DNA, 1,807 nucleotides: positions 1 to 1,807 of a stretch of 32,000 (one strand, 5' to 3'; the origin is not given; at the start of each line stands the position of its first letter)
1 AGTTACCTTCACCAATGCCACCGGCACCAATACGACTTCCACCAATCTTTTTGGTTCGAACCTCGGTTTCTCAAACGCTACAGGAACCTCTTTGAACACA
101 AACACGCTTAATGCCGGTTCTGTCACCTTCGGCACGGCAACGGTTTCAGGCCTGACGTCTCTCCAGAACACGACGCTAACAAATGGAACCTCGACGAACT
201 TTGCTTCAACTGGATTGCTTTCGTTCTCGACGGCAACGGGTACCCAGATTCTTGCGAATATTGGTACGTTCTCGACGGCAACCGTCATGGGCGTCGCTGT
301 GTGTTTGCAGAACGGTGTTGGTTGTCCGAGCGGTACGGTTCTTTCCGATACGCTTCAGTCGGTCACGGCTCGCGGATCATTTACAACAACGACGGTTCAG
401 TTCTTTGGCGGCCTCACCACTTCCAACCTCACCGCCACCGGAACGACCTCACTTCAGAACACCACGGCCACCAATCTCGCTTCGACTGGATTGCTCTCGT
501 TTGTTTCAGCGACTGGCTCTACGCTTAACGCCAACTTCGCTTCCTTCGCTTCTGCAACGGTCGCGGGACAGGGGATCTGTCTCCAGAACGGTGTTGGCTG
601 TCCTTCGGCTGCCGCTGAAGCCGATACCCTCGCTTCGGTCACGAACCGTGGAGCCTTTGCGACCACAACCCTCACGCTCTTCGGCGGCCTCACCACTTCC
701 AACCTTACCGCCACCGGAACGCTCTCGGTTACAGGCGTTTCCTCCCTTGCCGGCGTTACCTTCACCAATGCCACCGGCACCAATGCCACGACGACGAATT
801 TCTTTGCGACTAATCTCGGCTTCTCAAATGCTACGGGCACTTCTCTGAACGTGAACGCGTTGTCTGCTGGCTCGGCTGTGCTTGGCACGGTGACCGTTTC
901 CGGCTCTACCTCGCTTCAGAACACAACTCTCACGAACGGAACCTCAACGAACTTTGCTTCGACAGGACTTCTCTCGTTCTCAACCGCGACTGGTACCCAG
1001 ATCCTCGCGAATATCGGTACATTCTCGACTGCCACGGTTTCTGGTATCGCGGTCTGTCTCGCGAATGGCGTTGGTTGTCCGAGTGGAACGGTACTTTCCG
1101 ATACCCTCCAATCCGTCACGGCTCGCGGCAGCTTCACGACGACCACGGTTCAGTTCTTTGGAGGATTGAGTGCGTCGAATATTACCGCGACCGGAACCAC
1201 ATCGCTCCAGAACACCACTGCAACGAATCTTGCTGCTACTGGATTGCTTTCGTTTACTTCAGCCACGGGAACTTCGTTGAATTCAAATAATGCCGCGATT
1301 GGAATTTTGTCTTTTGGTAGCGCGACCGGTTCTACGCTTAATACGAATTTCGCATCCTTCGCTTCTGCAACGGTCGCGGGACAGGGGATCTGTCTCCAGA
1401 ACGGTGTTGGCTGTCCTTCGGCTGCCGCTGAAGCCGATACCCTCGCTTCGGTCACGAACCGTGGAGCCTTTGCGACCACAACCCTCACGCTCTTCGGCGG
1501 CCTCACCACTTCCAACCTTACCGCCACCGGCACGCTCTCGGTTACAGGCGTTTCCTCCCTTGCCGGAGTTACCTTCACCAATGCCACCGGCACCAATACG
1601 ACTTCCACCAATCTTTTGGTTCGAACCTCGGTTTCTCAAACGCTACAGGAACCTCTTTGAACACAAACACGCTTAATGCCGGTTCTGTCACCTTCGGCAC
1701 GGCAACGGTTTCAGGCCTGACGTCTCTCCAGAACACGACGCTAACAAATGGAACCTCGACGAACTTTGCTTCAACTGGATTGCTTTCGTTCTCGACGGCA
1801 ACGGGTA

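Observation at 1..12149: Giant (>4,000 codons in-window, still open at the 5' edge) modular fibre/adhesin-like gene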

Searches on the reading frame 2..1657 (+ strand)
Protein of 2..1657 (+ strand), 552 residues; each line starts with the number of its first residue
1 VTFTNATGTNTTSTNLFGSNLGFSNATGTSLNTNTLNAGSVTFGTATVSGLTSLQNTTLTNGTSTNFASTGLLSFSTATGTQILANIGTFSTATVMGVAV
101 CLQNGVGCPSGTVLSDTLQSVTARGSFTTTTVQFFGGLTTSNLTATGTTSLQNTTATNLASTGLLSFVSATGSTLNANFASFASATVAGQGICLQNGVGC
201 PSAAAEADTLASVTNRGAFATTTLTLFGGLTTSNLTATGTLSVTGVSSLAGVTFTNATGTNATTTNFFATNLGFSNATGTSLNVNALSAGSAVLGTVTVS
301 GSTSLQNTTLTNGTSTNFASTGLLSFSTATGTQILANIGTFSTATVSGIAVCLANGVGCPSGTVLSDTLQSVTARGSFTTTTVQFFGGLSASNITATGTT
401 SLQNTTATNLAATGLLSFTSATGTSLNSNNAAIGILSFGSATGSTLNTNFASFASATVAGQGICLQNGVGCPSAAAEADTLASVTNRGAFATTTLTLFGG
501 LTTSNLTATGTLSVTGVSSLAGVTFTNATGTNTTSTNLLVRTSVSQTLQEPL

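Call 21: find_homologous_proteins(query=window:2-1657:+, max_evalue=0.00001)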
Query window:2-1657:+ (552 aa): 29 proteins with E <= 0.00001 among 8000 candidates.
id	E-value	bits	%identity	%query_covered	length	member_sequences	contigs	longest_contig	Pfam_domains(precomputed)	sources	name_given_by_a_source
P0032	4.7e-230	782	80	95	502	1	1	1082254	-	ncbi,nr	ncbi:hypothetical protein IPH19_03825 [Candidatus Uhrbacteria bacterium]|nr:MAG: hypothetical protei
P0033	1.2e-162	560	60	50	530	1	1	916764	-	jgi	jgi:hypothetical protein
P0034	4.7e-81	291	42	91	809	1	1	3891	-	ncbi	-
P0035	3.8e-63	232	35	76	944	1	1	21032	PF13861.13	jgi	jgi:hypothetical protein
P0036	3.4e-55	206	54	40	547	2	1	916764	-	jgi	jgi:phage baseplate assembly protein gpV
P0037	2.0e-48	183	39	58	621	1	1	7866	-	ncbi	ncbi:MAG: hypothetical protein WCK01_05715, partial [Candidatus Uhrbacteria bacterium]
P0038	1.7e-43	167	38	100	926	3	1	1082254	-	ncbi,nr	ncbi:hypothetical protein IPH19_03350 [Candidatus Uhrbacteria bacterium]|nr:MAG: hypothetical protei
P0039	5.7e-38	149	49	44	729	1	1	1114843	-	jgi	jgi:hypothetical protein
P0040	8.8e-37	145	44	38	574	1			-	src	-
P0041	4.7e-29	120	39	51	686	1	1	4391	-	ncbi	-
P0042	1.1e-26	112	43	44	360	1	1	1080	-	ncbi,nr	ncbi:hypothetical protein K8R04_03175, partial [Candidatus Uhrbacteria bacterium]|nr:hypothetical pr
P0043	1.6e-19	88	34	67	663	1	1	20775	-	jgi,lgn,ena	-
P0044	1.6e-19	88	38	59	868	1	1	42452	-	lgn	-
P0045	1.9e-19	88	36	46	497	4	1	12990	-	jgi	jgi:hypothetical protein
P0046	6.3e-18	83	35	68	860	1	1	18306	-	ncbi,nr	ncbi:MAG TPA: hypothetical protein VN397_01805, partial [Candidatus Methylomirabilis sp.]|nr:hypothe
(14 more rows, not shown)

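Call 22: find_encoding_contigs(protein=P0032, flank=10000, max_places=3)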
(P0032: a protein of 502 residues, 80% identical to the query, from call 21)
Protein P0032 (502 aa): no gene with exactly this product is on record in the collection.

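Call 24: find_related_loci(query=window:2-1657:+, collection=genome_contigs, flank=10000)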
Query window:2-1657:+ (552 aa) in genome_contigs; peptide patterns used: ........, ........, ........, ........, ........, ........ (x = any residue, [..] = any of these).
332 stretches matched a pattern; 27 encode a relative of the query (tblastn E <= 1e-3); 26 distinct loci.
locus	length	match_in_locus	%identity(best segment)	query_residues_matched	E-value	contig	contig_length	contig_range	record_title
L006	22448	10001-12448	43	1-540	2e-88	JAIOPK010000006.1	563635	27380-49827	MAG: Candidatus Uhrbacteria bacterium isolate LakeFargette_0920_ALND_MAG_54_14 LacPavin_0920_ALND_scaffold_118019, whole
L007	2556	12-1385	53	4-539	1e-76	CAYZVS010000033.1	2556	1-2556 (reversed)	MAG TPA_asm: uncultured Gammaproteobacteria bacterium isolate SRP128246_co1_414 genome assembly, contig: NODE_118618_len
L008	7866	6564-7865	39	1-537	1e-40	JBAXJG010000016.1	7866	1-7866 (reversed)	MAG: Candidatus Uhrbacteria bacterium isolate ELA369 MAG369_16, whole genome shotgun sequence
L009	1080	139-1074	43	19-539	1e-34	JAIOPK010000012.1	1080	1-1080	MAG: Candidatus Uhrbacteria bacterium isolate LakeFargette_0920_ALND_MAG_54_14 LacPavin_0920_ALND_scaffold_419035, whole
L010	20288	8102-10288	33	1-544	2e-33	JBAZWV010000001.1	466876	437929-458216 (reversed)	MAG: Patescibacteria group bacterium isolate SO_2017_GW1_40 NODE_131_length_466876_cov_1.383163_OW334_2017, whole genome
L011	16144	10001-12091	34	1-542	6e-31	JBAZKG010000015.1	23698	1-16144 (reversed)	MAG: Patescibacteria group bacterium isolate SO_2017_LW4_138 scaffold_4377_c1_LW137-91_2017, whole genome shotgun sequen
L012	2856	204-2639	36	21-531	3e-25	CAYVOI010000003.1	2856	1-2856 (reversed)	MAG TPA_asm: uncultured Gammaproteobacteria bacterium isolate SRP273308_co1_307 genome assembly, contig: NODE_94854_leng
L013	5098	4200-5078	40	1-532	7e-24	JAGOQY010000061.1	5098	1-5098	Patescibacteria group bacterium isolate Gw_Eff_bin_227 Gw_Eff_56655_length_5098_cov_12.881915, whole genome shotgun sequ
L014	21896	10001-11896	34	73-539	1e-22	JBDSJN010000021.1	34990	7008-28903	MAG: Patescibacteria group bacterium isolate cluster1_bin.323 k127_9792765, whole genome shotgun sequence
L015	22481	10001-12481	33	1-539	2e-28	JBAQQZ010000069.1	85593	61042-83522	MAG: Patescibacteria group bacterium isolate MFD12007_ilm_asm_bin9 k127_13708, whole genome shotgun sequence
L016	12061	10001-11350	32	3-546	3e-15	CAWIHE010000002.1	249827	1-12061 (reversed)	MAG: Candidatus Uhrbacteria bacterium isolate MFD03726.bin.1.68 genome assembly, contig: contig_59252, whole genome shot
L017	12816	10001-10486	37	63-532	3e-14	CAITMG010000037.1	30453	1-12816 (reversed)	Candidatus Uhrbacteria bacterium isolate MJ110927B_bin-298 genome assembly, contig: bin-298:37/97, whole genome shotgun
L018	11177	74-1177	34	21-474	3e-20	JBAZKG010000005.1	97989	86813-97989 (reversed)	MAG: Patescibacteria group bacterium isolate SO_2017_LW4_138 scaffold_685_c1_LW137-91_2017, whole genome shotgun sequenc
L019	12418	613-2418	33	1-540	7e-14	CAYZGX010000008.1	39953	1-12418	MAG TPA_asm: uncultured Gammaproteobacteria bacterium isolate SRP278252_co1_182 genome assembly, contig: NODE_1434_lengt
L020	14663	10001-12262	34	45-531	1e-13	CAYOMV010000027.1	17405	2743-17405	MAG TPA_asm: uncultured Gammaproteobacteria bacterium isolate SRP141376_co5_39 genome assembly, contig: NODE_7960_length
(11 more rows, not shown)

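Call 25: find_related_loci(query=window:2-1657:+, collection=metagenome_contigs, flank=10000)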
Query window:2-1657:+ (552 aa) in metagenome_contigs; peptide patterns used: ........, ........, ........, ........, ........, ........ (x = any residue, [..] = any of these).
489 stretches matched a pattern; 36 encode a relative of the query (tblastn E <= 1e-3); 35 distinct loci.
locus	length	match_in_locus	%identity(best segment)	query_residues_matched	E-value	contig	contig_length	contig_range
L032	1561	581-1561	55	9-539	8e-71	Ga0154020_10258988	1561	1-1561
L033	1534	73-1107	45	1-539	2e-61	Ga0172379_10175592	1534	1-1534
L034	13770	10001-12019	39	1-548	3e-54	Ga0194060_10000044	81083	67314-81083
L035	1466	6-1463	46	1-393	8e-43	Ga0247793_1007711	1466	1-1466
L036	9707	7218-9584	34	1-547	4e-41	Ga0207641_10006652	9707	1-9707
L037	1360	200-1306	41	45-516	5e-38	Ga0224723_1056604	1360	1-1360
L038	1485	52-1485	39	1-514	1e-35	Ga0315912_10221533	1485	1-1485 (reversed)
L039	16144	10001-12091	34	1-542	5e-31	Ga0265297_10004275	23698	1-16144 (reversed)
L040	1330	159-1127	39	1-539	3e-29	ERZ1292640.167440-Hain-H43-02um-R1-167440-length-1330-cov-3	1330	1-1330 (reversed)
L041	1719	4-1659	38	1-540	2e-21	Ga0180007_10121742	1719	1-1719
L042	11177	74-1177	34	21-474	2e-20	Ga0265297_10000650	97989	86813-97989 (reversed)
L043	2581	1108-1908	37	3-431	3e-9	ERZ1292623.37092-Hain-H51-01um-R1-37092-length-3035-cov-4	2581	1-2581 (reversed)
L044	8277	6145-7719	29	1-532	4e-9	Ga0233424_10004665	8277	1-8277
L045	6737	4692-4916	49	233-307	4e-8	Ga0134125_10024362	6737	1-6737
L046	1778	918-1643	40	1-532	1e-7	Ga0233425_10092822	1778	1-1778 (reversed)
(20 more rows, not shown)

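Call 26: find_encoding_contigs(protein=P0033, flank=10000, max_places=3)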
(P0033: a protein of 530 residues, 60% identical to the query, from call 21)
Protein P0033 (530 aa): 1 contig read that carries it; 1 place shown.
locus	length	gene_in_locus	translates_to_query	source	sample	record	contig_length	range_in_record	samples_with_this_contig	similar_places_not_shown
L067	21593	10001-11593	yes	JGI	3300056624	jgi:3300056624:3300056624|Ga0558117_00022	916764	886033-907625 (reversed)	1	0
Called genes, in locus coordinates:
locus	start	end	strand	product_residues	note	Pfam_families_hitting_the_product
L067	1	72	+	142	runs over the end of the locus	-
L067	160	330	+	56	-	-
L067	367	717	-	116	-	-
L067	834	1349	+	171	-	PF06185:YecM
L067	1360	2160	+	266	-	PF00132:Hexapep (faint), PF25084:LbH_EIF2B, PF25087:GMPPB_C, PF25084:LbH_EIF2B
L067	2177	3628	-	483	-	PF01943:Polysacc_synt, PF13440:Polysacc_synt_3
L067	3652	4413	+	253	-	PF00404:Dockerin_1 (weak)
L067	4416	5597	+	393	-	-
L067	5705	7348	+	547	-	-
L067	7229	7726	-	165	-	-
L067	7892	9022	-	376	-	-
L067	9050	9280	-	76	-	-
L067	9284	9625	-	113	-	-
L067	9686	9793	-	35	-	-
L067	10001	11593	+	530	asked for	-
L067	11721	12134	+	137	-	-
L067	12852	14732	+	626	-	-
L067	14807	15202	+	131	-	-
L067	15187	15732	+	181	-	-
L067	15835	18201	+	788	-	-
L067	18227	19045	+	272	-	PF13399:LytR_C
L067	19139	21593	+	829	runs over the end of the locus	PF16158:N_BRCA1_IG (faint), PF08486:SpoIID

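Call 37: search_protein_families(library=pfam, proteins=[P0036, L067:3637-4410:+, L067:4395-5594:+], max_evalue=0.1)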
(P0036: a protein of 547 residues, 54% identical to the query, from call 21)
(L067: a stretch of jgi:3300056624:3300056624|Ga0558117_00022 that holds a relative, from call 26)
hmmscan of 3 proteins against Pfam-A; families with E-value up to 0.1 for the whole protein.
P0036 (547 aa): 0 families

L067:3637-4410:+ (258 aa): 1 family
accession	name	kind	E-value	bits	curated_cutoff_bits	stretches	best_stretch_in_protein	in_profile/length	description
PF00404.24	Dockerin_1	-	8e-07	29.6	22.9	1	207-251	2-53/57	Dockerin type I domain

L067:4395-5594:+ (400 aa): 2 families
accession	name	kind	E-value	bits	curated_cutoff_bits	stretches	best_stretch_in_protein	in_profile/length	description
PF17957.7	Big_7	-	0.044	14.9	24.1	0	272-314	10-52/70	Bacterial Ig domain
PF19077.6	Big_13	-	0.099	13.6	27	0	317-343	69-96/102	Bacterial Ig-like domain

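Call 92: search_solved_structures(query=L067:4395-5594:+, max_evalue=10, show_alignments=2)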
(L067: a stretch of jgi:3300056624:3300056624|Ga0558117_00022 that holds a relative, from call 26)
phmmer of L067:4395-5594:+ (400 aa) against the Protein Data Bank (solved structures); distinct sequences matched with E-value up to 10: 0.

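Call 95: search_solved_structures(query=A6, max_evalue=10, show_alignments=2)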
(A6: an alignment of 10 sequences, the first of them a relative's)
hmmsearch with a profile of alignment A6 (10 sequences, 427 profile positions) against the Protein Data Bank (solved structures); distinct sequences matched with E-value up to 10: 35.
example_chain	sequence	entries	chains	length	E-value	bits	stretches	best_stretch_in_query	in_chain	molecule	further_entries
8pn5_A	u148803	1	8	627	6.4e-05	25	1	270-365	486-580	DUF3472 domain-containing protein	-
8pmu_A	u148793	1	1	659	7.2e-05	24.9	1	270-365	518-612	DUF3472 domain-containing protein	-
8pn3_A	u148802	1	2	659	7.2e-05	24.9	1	270-365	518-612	DUF3472 domain-containing protein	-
1k85_A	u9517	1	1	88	7.7e-05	24.8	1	276-354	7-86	CHITINASE A1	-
6nz0_Z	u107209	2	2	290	9.6e-05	24.5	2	294-356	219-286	Dyslexia-associated protein KIAA0319-like protein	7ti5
6bt9_A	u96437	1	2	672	0.00011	24.3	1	267-354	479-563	Chitinase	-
2yn3_A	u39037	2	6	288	0.0002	23.4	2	326-353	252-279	PUTATIVE INNER MEMBRANE PROTEIN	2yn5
7uwv_A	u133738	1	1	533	0.018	16.9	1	303-354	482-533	CBM74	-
1q55_A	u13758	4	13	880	0.023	16.6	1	317-406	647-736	EP-cadherin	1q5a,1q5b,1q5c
7uwu_A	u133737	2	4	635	0.024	16.6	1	303-354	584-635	Starch Adherence System protein 6 (Sas6)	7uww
5fu5_A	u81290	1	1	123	0.045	15.6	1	73-161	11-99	CBM77-RFPL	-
3pe9_A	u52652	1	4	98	0.09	14.7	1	277-354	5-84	Fibronectin(III)-like module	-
7tyj_A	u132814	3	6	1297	0.11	14.4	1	323-406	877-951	Insulin receptor-related protein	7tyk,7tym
7kpn_Z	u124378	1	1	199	0.11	14.3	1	315-357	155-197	Dyslexia-associated protein KIAA0319-like protein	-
9e7m_Ja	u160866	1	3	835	0.12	14.3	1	316-364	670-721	Tip attachment protein J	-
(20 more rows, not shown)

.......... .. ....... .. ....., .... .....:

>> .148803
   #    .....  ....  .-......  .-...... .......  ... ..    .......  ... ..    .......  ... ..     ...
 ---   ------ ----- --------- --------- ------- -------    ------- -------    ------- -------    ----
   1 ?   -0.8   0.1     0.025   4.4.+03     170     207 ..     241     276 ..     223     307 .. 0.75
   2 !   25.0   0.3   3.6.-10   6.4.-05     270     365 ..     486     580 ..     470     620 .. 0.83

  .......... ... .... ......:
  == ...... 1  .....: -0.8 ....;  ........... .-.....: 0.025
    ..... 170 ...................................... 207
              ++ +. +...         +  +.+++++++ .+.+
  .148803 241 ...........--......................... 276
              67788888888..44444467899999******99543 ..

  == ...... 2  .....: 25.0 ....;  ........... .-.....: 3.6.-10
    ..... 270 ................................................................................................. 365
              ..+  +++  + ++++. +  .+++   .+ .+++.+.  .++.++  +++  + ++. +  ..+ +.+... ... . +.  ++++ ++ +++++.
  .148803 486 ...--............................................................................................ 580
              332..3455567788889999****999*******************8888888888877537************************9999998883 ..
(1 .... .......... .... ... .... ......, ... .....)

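Call 111: list_cluster_members(proteins=[P0032, P0076])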
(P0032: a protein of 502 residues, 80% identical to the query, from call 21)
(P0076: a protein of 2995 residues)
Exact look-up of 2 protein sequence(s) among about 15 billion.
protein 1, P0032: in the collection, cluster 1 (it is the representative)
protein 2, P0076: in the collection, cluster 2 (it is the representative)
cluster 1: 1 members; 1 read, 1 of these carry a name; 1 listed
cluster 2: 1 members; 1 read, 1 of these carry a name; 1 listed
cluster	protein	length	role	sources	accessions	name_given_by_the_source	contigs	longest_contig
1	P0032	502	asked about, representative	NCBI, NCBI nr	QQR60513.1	hypothetical protein IPH19_03825 [Candidatus Uhrbacteria bacterium] | MAG: hypothetical protein IPH19_03825 [Candidatus Uhrbacteria bacterium]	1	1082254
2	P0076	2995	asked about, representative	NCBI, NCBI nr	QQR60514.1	hypothetical protein IPH19_03830 [Candidatus Uhrbacteria bacterium] | MAG: hypothetical protein IPH19_03830 [Candidatus Uhrbacteria bacterium]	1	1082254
